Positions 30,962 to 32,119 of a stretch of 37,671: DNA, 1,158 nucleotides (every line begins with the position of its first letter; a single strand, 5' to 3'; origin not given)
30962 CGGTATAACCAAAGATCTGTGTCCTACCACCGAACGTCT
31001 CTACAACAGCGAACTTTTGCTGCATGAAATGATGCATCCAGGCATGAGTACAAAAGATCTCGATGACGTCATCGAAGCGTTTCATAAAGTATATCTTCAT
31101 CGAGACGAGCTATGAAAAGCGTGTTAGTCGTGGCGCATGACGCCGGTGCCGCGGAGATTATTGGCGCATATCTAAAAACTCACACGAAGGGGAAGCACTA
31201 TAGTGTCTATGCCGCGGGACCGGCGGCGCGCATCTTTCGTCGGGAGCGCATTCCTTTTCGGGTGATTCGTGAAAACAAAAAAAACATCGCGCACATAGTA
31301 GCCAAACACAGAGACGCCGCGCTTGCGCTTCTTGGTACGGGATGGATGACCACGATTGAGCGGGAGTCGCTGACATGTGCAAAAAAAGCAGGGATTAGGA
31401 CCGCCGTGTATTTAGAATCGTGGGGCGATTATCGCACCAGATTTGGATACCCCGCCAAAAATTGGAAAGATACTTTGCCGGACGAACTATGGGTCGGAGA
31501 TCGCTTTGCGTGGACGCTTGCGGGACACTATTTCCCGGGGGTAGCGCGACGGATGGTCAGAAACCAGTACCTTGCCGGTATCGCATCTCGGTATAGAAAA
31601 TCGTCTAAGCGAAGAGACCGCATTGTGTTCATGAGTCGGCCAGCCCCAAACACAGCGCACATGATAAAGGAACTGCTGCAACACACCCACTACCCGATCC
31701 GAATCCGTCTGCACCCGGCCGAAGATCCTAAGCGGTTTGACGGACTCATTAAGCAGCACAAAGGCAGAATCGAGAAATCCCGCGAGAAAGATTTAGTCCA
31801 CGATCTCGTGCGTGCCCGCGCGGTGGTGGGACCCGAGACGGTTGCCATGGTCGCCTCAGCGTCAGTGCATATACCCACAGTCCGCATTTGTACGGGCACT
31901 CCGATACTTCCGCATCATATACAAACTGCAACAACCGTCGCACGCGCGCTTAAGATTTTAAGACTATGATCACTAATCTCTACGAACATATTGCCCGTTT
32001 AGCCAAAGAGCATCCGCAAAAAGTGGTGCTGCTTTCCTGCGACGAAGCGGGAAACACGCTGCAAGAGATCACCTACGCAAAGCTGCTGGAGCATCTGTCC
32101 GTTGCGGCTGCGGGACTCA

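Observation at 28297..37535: Pseudaminic-acid-like branch in scrambled order with no NeuB/PseI synthase and no clear PseG, ending at a terminator hairpin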

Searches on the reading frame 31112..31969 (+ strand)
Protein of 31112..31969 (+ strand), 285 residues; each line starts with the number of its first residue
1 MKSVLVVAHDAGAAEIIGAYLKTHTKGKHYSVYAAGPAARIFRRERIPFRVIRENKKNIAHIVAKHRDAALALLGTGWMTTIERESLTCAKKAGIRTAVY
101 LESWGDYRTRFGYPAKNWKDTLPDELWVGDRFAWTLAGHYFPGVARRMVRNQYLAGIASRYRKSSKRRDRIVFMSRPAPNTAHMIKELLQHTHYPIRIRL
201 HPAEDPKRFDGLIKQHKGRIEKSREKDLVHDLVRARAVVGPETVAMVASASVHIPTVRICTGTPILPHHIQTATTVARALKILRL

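Call 3: search_protein_families(library=pfam, proteins=[window:31112-31969:+], max_evalue=0.01)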
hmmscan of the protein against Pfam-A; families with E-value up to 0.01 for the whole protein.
window:31112-31969:+ (285 aa): 0 families

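Call 5: search_protein_families(library=ncbifam, proteins=[window:31112-31969:+], max_evalue=0.001)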
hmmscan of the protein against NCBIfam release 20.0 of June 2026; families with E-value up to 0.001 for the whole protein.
window:31112-31969:+ (285 aa): 0 families

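Call 19: find_homologous_proteins(query=window:31112-31969:+, max_evalue=0.001)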
Query window:31112-31969:+ (285 aa): 54 proteins with E <= 0.001 among 3830 candidates.
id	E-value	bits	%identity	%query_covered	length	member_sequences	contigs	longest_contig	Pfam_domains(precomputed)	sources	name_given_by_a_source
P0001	8.3e-188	641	100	100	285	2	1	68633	-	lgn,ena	-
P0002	1.2e-82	296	52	99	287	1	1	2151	-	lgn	-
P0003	1.4e-73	266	51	91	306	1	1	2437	-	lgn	-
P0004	3.6e-72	261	45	99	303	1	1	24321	-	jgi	jgi:hypothetical protein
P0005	4.2e-72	261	50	87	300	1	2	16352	-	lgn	-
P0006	9.0e-71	257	48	91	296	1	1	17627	-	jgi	jgi:hypothetical protein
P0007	1.1e-70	256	49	91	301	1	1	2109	-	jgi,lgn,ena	-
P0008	3.0e-70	255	45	98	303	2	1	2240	-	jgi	jgi:hypothetical protein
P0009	4.9e-70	254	47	88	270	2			-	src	-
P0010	5.6e-70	254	48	91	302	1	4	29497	-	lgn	-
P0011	2.9e-69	252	46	90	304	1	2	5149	-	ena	-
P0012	3.4e-69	252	47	91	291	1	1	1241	-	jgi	jgi:hypothetical protein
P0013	8.6e-69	250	48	90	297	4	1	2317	-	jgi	-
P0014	5.6e-68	248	46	91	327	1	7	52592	-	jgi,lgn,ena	-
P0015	1.1e-67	247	47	93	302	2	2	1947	-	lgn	-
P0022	4.1e-65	238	47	94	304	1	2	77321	-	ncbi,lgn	-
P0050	1.2e-25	109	30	86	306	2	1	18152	-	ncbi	-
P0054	2.5e-12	65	29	86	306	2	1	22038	-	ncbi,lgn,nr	ncbi:MAG: hypothetical protein NTU80_12820 [Verrucomicrobia bacterium]|nr:hypothetical protein [Verr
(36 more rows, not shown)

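Call 20: search_solved_structures(query=window:31112-31969:+, max_evalue=10)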
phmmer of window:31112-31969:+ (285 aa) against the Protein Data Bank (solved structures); distinct sequences matched with E-value up to 10: 0.

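Call 24: find_encoding_contigs(protein=P0022, flank=10000, max_places=2)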
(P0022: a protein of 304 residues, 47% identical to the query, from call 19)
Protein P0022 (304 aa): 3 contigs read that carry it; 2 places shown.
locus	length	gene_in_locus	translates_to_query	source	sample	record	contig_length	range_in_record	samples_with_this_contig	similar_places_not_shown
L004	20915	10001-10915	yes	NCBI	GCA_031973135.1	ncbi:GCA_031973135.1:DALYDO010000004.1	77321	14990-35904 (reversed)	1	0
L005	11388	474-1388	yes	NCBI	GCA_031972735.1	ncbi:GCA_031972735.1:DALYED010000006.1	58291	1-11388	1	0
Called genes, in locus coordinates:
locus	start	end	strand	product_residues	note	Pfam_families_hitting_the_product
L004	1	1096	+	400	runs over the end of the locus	PF13439:Glyco_transf_4 (weak), PF00534:Glycos_transf_1, PF13692:Glyco_trans_1_4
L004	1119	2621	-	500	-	PF01943:Polysacc_synt, PF13440:Polysacc_synt_3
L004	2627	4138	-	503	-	PF05159:Capsule_synth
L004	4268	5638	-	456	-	PF01425:Amidase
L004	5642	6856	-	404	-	-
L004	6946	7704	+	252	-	PF02348:CTP_transf_3, PF12804:NTP_transf_3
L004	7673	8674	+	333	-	PF01408:GFO_IDH_MocA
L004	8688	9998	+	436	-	PF01041:DegT_DnrJ_EryC1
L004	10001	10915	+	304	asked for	-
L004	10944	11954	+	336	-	PF01370:Epimerase, PF02719:Polysacc_synt_2, PF04321:RmlD_sub_bind, PF05368:NmrA, PF08659:KR (weak), PF01073:3Beta_HSD, PF13460:NAD_binding_10, PF16363:GDP_Man_Dehyd, +1 more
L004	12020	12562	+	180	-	PF13302:Acetyltransf_3, PF13420:Acetyltransf_4, PF00583:Acetyltransf_1 (weak)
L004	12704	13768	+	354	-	PF03102:NeuB, PF08666:SAF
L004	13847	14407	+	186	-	PF02698:DUF218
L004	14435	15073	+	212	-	-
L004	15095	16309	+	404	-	PF01041:DegT_DnrJ_EryC1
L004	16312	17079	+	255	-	PF02348:CTP_transf_3, PF12804:NTP_transf_3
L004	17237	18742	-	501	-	PF00483:NTP_transferase, PF22640:ManC_GMP_beta-helix, PF01050:MannoseP_isomer, PF07883:Cupin_2 (weak)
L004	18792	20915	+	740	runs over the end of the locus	PF04932:Wzy_C, PF23914:TPR_CcmH_CycH (faint), PF13181:TPR_8 (faint), PF13424:TPR_12 (faint), PF13428:TPR_14 (faint), PF21033:RMD1-3, PF00515:TPR_1 (faint), PF14559:TPR_19 (weak), +1 more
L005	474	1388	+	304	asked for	-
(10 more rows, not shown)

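Call 25: find_encoding_contigs(protein=P0014, flank=10000, max_places=2)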
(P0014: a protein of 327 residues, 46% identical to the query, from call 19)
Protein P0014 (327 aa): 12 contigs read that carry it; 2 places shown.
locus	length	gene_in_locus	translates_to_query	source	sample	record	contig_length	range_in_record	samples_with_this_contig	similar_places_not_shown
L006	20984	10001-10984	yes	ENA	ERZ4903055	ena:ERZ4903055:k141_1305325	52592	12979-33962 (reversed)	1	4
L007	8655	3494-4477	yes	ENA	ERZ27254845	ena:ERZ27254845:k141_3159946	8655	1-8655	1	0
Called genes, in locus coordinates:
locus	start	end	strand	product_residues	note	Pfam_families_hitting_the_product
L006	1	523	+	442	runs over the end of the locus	PF01075:Glyco_transf_9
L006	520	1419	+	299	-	PF01073:3Beta_HSD, PF01370:Epimerase, PF02719:Polysacc_synt_2 (weak), PF04321:RmlD_sub_bind, PF07993:NAD_binding_4 (faint), PF16363:GDP_Man_Dehyd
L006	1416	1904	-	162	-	PF01467:CTP_transf_like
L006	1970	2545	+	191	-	PF13580:SIS_2, PF01380:SIS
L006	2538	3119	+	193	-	PF00702:Hydrolase, PF12710:HAD (faint), PF13419:HAD_2 (weak), PF13242:Hydrolase_like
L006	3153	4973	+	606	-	PF00664:ABC_membrane, PF00005:ABC_tran, PF02463:SMC_N (faint)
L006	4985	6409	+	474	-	PF05159:Capsule_synth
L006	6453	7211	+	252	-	PF02348:CTP_transf_3, PF12804:NTP_transf_3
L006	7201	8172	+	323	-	PF01408:GFO_IDH_MocA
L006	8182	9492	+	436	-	PF01041:DegT_DnrJ_EryC1, PF01053:Cys_Met_Meta_PP, PF01212:Beta_elim_lyase (weak)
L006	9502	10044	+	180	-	PF13302:Acetyltransf_3, PF13420:Acetyltransf_4, PF13523:Acetyltransf_8 (weak), PF00583:Acetyltransf_1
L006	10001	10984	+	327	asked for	-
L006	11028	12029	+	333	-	PF00106:adh_short, PF01073:3Beta_HSD, PF01370:Epimerase, PF02719:Polysacc_synt_2, PF04321:RmlD_sub_bind, PF05368:NmrA (weak), PF16363:GDP_Man_Dehyd, PF13460:NAD_binding_10, +1 more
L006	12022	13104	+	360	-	PF03102:NeuB, PF08666:SAF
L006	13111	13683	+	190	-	PF02698:DUF218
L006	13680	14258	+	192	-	-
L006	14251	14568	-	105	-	-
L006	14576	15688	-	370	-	PF07690:MFS_1, PF05978:UNC-93, PF07690:MFS_1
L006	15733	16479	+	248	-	PF02348:CTP_transf_3, PF12804:NTP_transf_3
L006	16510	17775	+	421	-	PF08421:Methyltransf_13, PF08242:Methyltransf_12 (faint), PF13489:Methyltransf_23, PF08484:Methyltransf_14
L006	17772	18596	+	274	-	PF00535:Glycos_transf_2, PF10111:Glyco_tranf_2_2 (weak), PF13641:Glyco_tranf_2_3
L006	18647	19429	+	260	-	PF03721:UDPG_MGDP_dh_N, PF00984:UDPG_MGDP_dh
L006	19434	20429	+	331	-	PF01073:3Beta_HSD, PF01370:Epimerase, PF02719:Polysacc_synt_2 (faint), PF04321:RmlD_sub_bind, PF16363:GDP_Man_Dehyd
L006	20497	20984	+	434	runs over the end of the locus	PF00202:Aminotran_3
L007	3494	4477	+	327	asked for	-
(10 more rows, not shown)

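Call 26: predict_structure(alignment_id=A1)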
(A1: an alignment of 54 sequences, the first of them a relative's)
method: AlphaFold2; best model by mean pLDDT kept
length: 285 residues; sequences in the alignment: 54
mean_pLDDT: 95.4   pTM: 0.89
mean pLDDT of the five models: 95.4, 95.2, 94.9, 94.9, 94.4
residues with pLDDT >= 90: 264; 70-90: 20; 50-70: 1; < 50: 0
segments of 3 or more residues with pLDDT < 50: none
pLDDT, mean of each block of 10 residues (from residue 1): 93 96 92 96 96 97 98 92 97 98 90 93 97 95 97 97 97 95 97 97 93 96 95 98 95 97 91 97 94
secondary structure, 60 per line:
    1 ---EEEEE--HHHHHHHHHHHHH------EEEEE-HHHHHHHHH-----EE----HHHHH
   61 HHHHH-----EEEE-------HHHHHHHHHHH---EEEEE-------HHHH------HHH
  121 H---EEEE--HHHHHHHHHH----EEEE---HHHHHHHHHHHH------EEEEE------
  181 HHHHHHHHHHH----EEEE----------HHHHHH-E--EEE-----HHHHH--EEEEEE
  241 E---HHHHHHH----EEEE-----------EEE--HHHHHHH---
elements in order: E4-8 H11-23 E30-34 H36-44 H56-65 E71-74 H82-92 E96-100 H108-111 H118-121 E125-128 H131-140 E145-148 H152-163 E170-174 H181-191 E196-199 H210-215 E220-222 H228-232 E235-241 H245-251 E256-259 E271-273 H276-282

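Call 28: find_encoding_contigs(protein=P0054, flank=10000, max_places=1)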
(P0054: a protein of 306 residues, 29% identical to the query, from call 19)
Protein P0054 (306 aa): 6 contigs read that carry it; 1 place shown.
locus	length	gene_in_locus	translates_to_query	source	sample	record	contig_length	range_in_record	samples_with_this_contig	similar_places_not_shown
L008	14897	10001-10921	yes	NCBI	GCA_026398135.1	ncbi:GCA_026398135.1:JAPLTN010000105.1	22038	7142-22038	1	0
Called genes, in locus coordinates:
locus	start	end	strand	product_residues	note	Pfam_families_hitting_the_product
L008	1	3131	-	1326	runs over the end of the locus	PF00534:Glycos_transf_1, PF13692:Glyco_trans_1_4, PF13579:Glyco_trans_4_4 (weak), PF13439:Glyco_transf_4 (weak), PF00534:Glycos_transf_1, PF13692:Glyco_trans_1_4, PF00534:Glycos_transf_1, PF13692:Glyco_trans_1_4, +2 more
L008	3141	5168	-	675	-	PF00534:Glycos_transf_1, PF13692:Glyco_trans_1_4 (weak)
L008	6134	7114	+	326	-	PF13489:Methyltransf_23, PF08242:Methyltransf_12 (weak)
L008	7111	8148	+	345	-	PF01408:GFO_IDH_MocA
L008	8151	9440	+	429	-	PF01041:DegT_DnrJ_EryC1, PF01212:Beta_elim_lyase (weak)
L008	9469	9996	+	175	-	PF13302:Acetyltransf_3, PF13523:Acetyltransf_8, PF00583:Acetyltransf_1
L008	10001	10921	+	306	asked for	-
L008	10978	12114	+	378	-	-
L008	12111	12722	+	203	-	PF00117:GATase, PF07685:GATase_3 (weak)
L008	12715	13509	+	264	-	PF00977:His_biosynth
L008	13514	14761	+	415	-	-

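Call 29: find_encoding_contigs(protein=P0050, flank=10000, max_places=1)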
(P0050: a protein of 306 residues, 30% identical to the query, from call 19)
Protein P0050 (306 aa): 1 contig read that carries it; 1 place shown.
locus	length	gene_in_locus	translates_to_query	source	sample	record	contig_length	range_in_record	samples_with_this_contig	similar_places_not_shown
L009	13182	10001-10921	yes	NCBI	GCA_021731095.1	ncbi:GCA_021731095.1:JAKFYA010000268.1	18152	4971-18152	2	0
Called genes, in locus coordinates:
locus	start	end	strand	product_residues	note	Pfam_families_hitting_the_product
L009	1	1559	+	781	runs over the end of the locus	PF02706:Wzz, PF13807:GNVR, PF01656:CbiA, PF06564:CBP_BcsQ (weak), PF10609:ParA, PF13614:AAA_31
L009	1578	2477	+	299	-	PF00248:Aldo_ket_red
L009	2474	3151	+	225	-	PF13489:Methyltransf_23, PF13649:Methyltransf_25, PF13847:Methyltransf_31, PF08241:Methyltransf_11, PF08242:Methyltransf_12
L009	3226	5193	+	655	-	PF02348:CTP_transf_3, PF12804:NTP_transf_3 (weak), PF00202:Aminotran_3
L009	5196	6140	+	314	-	PF01370:Epimerase, PF02719:Polysacc_synt_2 (faint), PF04321:RmlD_sub_bind, PF07993:NAD_binding_4 (faint), PF16363:GDP_Man_Dehyd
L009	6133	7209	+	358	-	PF03102:NeuB, PF08666:SAF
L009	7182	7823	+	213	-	PF00535:Glycos_transf_2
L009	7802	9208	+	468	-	PF16254:DUF4910, PF09940:DUF2172, PF16221:HTH_47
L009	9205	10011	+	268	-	PF00551:Formyl_trans_N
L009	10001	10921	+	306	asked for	-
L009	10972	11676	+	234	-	PF02348:CTP_transf_3, PF12804:NTP_transf_3 (weak)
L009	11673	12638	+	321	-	PF01408:GFO_IDH_MocA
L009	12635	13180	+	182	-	?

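Call 30: fold_search(model_id=the predicted structure, library=pdb)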
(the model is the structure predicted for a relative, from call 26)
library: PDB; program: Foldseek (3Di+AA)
matches with E <= 10: 1597; with E <= 0.001: 126
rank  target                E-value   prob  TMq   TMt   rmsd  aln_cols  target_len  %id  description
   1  8syd_B                4.2e-09  1.00  0.69  0.55   5.3       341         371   14  X-ray crystal structure of UDP-2,3-diacetamido-2,3-dideoxy-glucuronic acid-2-epimerase from Thermus thermophilus strai (released 2023-09-13)
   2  8sxw_A                4.7e-09  1.00  0.74  0.60   4.6       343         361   14  X-ray crystal structure of UDP- 2,3-diacetamido-2,3-dideoxy-glucuronic acid-2-epimerase from Thermus thermophilus stra (released 2023-09-13)
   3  9cm8_A                5.9e-09  1.00  0.68  0.55   5.3       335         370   11  UDP-GlcNAc 2-epimerase MnaA of Paenibacillus alvei (released 2024-10-02)
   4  8sxv_B                6.2e-09  1.00  0.72  0.59   4.8       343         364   15  X-ray crystal structure of UDP- 2,3-diacetamido-2,3-dideoxy-glucuronic acid-2-epimerase from Thermus thermophilus stra (released 2023-09-13)
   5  8sxw_D                6.6e-09  1.00  0.72  0.59   5.0       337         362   15  X-ray crystal structure of UDP- 2,3-diacetamido-2,3-dideoxy-glucuronic acid-2-epimerase from Thermus thermophilus stra (released 2023-09-13)
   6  8sxw_C                8.8e-09  1.00  0.75  0.61   4.4       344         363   15  X-ray crystal structure of UDP- 2,3-diacetamido-2,3-dideoxy-glucuronic acid-2-epimerase from Thermus thermophilus stra (released 2023-09-13)
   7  8sxy_B                9.3e-09  1.00  0.70  0.58   5.3       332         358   14  X-ray crystal structure of UDP- 2,3-diacetamido-2,3-dideoxy-glucuronic acid-2-epimerase from Thermus thermophilus stra (released 2023-09-13)
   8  1v4v_A                9.9e-09  1.00  0.63  0.51   6.0       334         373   13  Crystal Structure Of UDP-N-Acetylglucosamine 2-Epimerase From Thermus Thermophilus HB8 (released 2003-12-02)
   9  8sxv_A                1.1e-08  1.00  0.74  0.61   4.6       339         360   14  X-ray crystal structure of UDP- 2,3-diacetamido-2,3-dideoxy-glucuronic acid-2-epimerase from Thermus thermophilus stra (released 2023-09-13)
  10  8sxw_B                1.3e-08  1.00  0.75  0.61   4.6       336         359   15  X-ray crystal structure of UDP- 2,3-diacetamido-2,3-dideoxy-glucuronic acid-2-epimerase from Thermus thermophilus stra (released 2023-09-13)
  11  8sxy_A                2.6e-08  1.00  0.72  0.59   5.0       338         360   15  X-ray crystal structure of UDP- 2,3-diacetamido-2,3-dideoxy-glucuronic acid-2-epimerase from Thermus thermophilus stra (released 2023-09-13)
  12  8syb_B                2.9e-08  1.00  0.72  0.59   5.2       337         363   14  X-ray crystal structure of UDP-2,3-diacetamido-2,3-dideoxy-glucuronic acid-2-epimerase from Thermus thermophilus strai (released 2023-09-13)
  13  8sye_B                3.3e-08  1.00  0.73  0.59   4.9       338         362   14  X-ray crystal structure of UDP-2,3-diacetamido-2,3-dideoxy-glucuronic acid-2-epimerase from Thermus thermophilus strai (released 2023-09-13)
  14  8sy0_B                3.7e-08  1.00  0.70  0.57   5.4       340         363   15  X-ray crystal structure of UDP- 2,3-diacetamido-2,3-dideoxy-glucuronic acid-2-epimerase from Thermus thermophilus stra (released 2023-09-13)
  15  8sy0_A                7.0e-08  1.00  0.72  0.60   5.0       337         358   13  X-ray crystal structure of UDP- 2,3-diacetamido-2,3-dideoxy-glucuronic acid-2-epimerase from Thermus thermophilus stra (released 2023-09-13)
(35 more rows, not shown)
